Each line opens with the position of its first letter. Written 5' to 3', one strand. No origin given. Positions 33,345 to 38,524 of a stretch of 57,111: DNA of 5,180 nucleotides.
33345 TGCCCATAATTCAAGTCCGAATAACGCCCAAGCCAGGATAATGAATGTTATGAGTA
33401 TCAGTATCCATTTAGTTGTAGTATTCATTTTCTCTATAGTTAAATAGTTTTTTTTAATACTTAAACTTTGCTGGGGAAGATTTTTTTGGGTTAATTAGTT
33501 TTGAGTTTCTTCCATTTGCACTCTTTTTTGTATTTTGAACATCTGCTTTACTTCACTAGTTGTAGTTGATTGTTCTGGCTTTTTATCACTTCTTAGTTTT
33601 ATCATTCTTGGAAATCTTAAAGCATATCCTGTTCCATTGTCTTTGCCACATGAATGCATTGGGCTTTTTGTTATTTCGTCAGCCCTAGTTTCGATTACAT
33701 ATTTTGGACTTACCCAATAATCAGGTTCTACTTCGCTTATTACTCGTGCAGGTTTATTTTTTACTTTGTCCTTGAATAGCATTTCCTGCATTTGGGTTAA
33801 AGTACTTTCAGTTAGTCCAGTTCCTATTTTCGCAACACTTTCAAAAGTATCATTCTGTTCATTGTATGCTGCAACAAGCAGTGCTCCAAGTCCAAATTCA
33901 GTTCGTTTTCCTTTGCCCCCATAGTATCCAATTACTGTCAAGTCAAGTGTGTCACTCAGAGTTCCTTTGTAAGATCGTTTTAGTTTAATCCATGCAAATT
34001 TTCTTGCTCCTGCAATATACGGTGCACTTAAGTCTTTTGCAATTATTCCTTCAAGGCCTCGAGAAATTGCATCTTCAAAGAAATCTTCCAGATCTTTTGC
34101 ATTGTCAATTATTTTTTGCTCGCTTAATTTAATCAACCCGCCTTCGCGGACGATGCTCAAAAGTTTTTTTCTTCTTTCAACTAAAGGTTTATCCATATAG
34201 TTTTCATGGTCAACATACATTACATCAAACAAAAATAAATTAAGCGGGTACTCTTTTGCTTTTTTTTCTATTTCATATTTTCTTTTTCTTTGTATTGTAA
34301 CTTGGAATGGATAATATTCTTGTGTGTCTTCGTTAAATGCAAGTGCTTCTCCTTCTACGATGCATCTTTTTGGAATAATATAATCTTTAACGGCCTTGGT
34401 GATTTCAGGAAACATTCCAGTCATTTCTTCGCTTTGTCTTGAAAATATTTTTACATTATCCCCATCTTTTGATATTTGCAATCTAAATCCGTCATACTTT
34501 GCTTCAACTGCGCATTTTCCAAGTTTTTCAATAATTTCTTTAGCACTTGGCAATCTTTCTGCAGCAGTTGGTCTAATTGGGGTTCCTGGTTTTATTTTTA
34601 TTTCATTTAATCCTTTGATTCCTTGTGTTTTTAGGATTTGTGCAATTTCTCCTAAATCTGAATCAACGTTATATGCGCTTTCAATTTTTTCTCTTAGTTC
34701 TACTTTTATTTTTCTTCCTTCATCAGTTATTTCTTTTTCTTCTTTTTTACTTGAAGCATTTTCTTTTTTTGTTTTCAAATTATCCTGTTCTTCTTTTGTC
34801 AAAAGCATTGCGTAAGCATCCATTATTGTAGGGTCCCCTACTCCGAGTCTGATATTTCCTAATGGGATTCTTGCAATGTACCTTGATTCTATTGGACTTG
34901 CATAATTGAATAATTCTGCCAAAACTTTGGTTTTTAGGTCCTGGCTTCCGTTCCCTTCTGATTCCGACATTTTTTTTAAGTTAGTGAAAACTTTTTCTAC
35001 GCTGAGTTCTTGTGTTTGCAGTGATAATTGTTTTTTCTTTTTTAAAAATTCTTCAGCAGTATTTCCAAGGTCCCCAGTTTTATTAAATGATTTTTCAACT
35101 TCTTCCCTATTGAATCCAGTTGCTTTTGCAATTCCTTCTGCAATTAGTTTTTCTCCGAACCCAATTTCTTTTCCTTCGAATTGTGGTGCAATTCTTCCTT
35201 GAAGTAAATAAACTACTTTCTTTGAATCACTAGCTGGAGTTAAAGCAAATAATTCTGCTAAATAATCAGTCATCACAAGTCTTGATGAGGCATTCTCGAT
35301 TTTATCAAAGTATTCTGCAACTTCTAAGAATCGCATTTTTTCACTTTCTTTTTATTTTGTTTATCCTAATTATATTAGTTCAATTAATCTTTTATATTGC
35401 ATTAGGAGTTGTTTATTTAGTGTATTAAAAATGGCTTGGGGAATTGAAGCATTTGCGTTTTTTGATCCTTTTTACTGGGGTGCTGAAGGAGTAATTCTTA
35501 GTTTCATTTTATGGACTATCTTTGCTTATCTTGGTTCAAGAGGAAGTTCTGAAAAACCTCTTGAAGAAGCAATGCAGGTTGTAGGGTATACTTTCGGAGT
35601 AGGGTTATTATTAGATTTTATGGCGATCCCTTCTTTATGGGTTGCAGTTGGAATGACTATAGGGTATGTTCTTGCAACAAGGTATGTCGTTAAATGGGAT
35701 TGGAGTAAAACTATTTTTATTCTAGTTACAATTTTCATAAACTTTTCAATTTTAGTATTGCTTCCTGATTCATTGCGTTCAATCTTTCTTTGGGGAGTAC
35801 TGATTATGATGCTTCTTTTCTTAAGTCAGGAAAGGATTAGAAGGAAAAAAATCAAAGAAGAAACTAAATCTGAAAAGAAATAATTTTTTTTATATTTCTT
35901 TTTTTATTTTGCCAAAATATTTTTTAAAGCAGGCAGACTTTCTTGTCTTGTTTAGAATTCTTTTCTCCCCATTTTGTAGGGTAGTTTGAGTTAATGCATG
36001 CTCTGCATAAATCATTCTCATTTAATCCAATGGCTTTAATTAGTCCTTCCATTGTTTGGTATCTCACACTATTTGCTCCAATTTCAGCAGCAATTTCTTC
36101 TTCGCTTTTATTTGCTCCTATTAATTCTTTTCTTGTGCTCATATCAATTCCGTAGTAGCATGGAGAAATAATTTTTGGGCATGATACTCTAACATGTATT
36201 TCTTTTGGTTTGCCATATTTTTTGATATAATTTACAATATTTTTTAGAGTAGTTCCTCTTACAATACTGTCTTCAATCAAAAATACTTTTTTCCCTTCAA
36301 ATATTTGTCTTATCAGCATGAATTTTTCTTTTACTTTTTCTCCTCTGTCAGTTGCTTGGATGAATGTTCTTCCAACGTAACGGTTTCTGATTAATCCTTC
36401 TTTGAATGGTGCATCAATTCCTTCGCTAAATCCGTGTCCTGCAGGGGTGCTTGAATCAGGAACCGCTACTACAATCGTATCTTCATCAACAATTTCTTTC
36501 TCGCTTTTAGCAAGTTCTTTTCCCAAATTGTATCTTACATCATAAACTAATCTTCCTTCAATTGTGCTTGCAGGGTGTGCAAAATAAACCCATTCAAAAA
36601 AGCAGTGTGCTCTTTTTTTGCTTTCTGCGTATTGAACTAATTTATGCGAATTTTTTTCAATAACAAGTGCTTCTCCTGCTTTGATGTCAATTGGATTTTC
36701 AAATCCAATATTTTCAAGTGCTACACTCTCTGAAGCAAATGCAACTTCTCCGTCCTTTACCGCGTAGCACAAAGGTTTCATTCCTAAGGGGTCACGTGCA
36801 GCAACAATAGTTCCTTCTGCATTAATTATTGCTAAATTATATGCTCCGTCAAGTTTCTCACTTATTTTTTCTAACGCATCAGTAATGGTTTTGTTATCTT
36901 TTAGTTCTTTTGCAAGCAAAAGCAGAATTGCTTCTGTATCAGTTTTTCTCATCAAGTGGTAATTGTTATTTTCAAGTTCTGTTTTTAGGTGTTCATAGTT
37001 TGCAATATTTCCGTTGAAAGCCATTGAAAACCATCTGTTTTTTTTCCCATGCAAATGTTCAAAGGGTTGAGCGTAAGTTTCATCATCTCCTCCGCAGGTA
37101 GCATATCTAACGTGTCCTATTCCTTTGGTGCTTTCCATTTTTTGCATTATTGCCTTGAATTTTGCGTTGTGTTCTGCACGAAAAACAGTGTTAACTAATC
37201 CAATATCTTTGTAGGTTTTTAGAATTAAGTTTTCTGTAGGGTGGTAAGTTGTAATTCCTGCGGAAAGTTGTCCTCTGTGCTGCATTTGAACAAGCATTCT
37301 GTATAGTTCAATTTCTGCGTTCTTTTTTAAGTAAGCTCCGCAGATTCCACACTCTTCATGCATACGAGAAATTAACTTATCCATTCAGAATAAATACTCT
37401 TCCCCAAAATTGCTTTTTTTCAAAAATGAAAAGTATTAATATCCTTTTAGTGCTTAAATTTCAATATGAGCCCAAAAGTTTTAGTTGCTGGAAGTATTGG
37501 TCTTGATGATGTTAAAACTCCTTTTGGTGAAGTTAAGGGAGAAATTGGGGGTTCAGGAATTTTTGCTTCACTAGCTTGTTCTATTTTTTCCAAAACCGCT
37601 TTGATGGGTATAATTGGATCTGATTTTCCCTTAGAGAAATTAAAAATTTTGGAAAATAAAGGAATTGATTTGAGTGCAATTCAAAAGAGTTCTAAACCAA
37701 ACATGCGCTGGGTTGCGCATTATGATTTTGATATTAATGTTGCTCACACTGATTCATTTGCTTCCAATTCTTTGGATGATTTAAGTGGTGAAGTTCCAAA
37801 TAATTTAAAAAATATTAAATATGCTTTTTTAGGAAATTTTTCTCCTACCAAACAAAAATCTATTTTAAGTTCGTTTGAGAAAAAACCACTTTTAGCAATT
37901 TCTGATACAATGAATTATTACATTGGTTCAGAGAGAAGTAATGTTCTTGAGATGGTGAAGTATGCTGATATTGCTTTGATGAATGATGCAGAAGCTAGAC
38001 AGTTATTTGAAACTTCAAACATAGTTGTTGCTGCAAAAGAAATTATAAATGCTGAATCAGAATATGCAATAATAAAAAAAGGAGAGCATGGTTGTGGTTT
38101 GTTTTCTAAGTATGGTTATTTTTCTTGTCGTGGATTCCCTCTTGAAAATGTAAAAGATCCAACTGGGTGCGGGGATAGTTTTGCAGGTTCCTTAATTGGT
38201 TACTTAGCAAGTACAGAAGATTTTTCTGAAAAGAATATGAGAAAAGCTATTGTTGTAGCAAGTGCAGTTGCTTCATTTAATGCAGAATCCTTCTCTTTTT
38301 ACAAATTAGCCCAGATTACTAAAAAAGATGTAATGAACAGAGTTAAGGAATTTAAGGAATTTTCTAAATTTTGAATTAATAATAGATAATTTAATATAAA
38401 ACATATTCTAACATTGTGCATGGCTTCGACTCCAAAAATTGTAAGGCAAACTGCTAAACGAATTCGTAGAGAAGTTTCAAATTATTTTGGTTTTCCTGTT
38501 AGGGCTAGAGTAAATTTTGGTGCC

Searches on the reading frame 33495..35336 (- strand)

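Call 57: search_protein_families(library=pfam, proteins=[window:33495-35336:-], max_evalue=0.001)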
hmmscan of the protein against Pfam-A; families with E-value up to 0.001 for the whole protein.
window:33495-35336:- (613 aa): 4 families
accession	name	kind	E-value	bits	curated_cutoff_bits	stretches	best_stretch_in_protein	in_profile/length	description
PF01068.26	DNA_ligase_A_M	-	3.1e-55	187.5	26.2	1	256-453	1-204/204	ATP dependent DNA ligase domain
PF04675.19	DNA_ligase_A_N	-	4.8e-44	151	24.6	1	3-176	2-174/174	DNA ligase N terminus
PF04679.21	DNA_ligase_A_C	-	1.7e-19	70.4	27.5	1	482-585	4-94/94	ATP dependent DNA ligase C terminal region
PF09414.15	RNA_ligase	-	0.00055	20.6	27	0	275-451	3-169/171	RNA ligase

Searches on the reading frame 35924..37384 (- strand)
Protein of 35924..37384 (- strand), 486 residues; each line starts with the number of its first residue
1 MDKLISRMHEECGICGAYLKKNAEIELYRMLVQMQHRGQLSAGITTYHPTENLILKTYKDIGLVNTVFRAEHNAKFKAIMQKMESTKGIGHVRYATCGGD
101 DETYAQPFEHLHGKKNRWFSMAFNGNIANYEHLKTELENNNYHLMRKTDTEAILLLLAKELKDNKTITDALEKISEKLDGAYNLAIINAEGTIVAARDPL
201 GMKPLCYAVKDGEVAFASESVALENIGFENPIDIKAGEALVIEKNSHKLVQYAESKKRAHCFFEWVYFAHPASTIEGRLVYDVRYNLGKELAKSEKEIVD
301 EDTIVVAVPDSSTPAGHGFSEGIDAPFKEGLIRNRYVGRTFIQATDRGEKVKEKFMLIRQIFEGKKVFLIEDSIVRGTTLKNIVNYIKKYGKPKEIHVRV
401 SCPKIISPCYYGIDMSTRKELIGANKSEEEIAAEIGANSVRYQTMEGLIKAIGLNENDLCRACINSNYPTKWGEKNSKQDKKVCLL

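Call 57: search_protein_families(library=pfam, proteins=[window:35924-37384:-], max_evalue=0.001)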
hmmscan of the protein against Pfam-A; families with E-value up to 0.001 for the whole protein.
window:35924-37384:- (486 aa): 4 families
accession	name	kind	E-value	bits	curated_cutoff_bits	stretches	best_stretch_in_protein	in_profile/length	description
PF13537.11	GATase_7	-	7.1e-23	81.4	25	1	99-224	7-122/123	Glutamine amidotransferase domain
PF13522.11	GATase_6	-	1.4e-22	80.5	27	1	83-219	8-130/130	Glutamine amidotransferase domain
PF00156.33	Pribosyltran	-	3.3e-06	26.9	26.3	1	300-404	24-126/158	Phosphoribosyl transferase domain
PF13230.11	GATase_4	-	4.6e-06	26.2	23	1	82-178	68-159/272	Glutamine amidotransferases class-II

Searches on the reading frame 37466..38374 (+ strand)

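Call 57: search_protein_families(library=pfam, proteins=[window:37466-38374:+], max_evalue=0.001)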
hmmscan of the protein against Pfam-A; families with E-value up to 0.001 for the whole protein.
window:37466-38374:+ (302 aa): 1 family
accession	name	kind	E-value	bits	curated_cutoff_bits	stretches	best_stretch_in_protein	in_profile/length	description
PF00294.29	PfkB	-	9.8e-18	64.9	25.8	1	40-276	49-293/302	pfkB family carbohydrate kinase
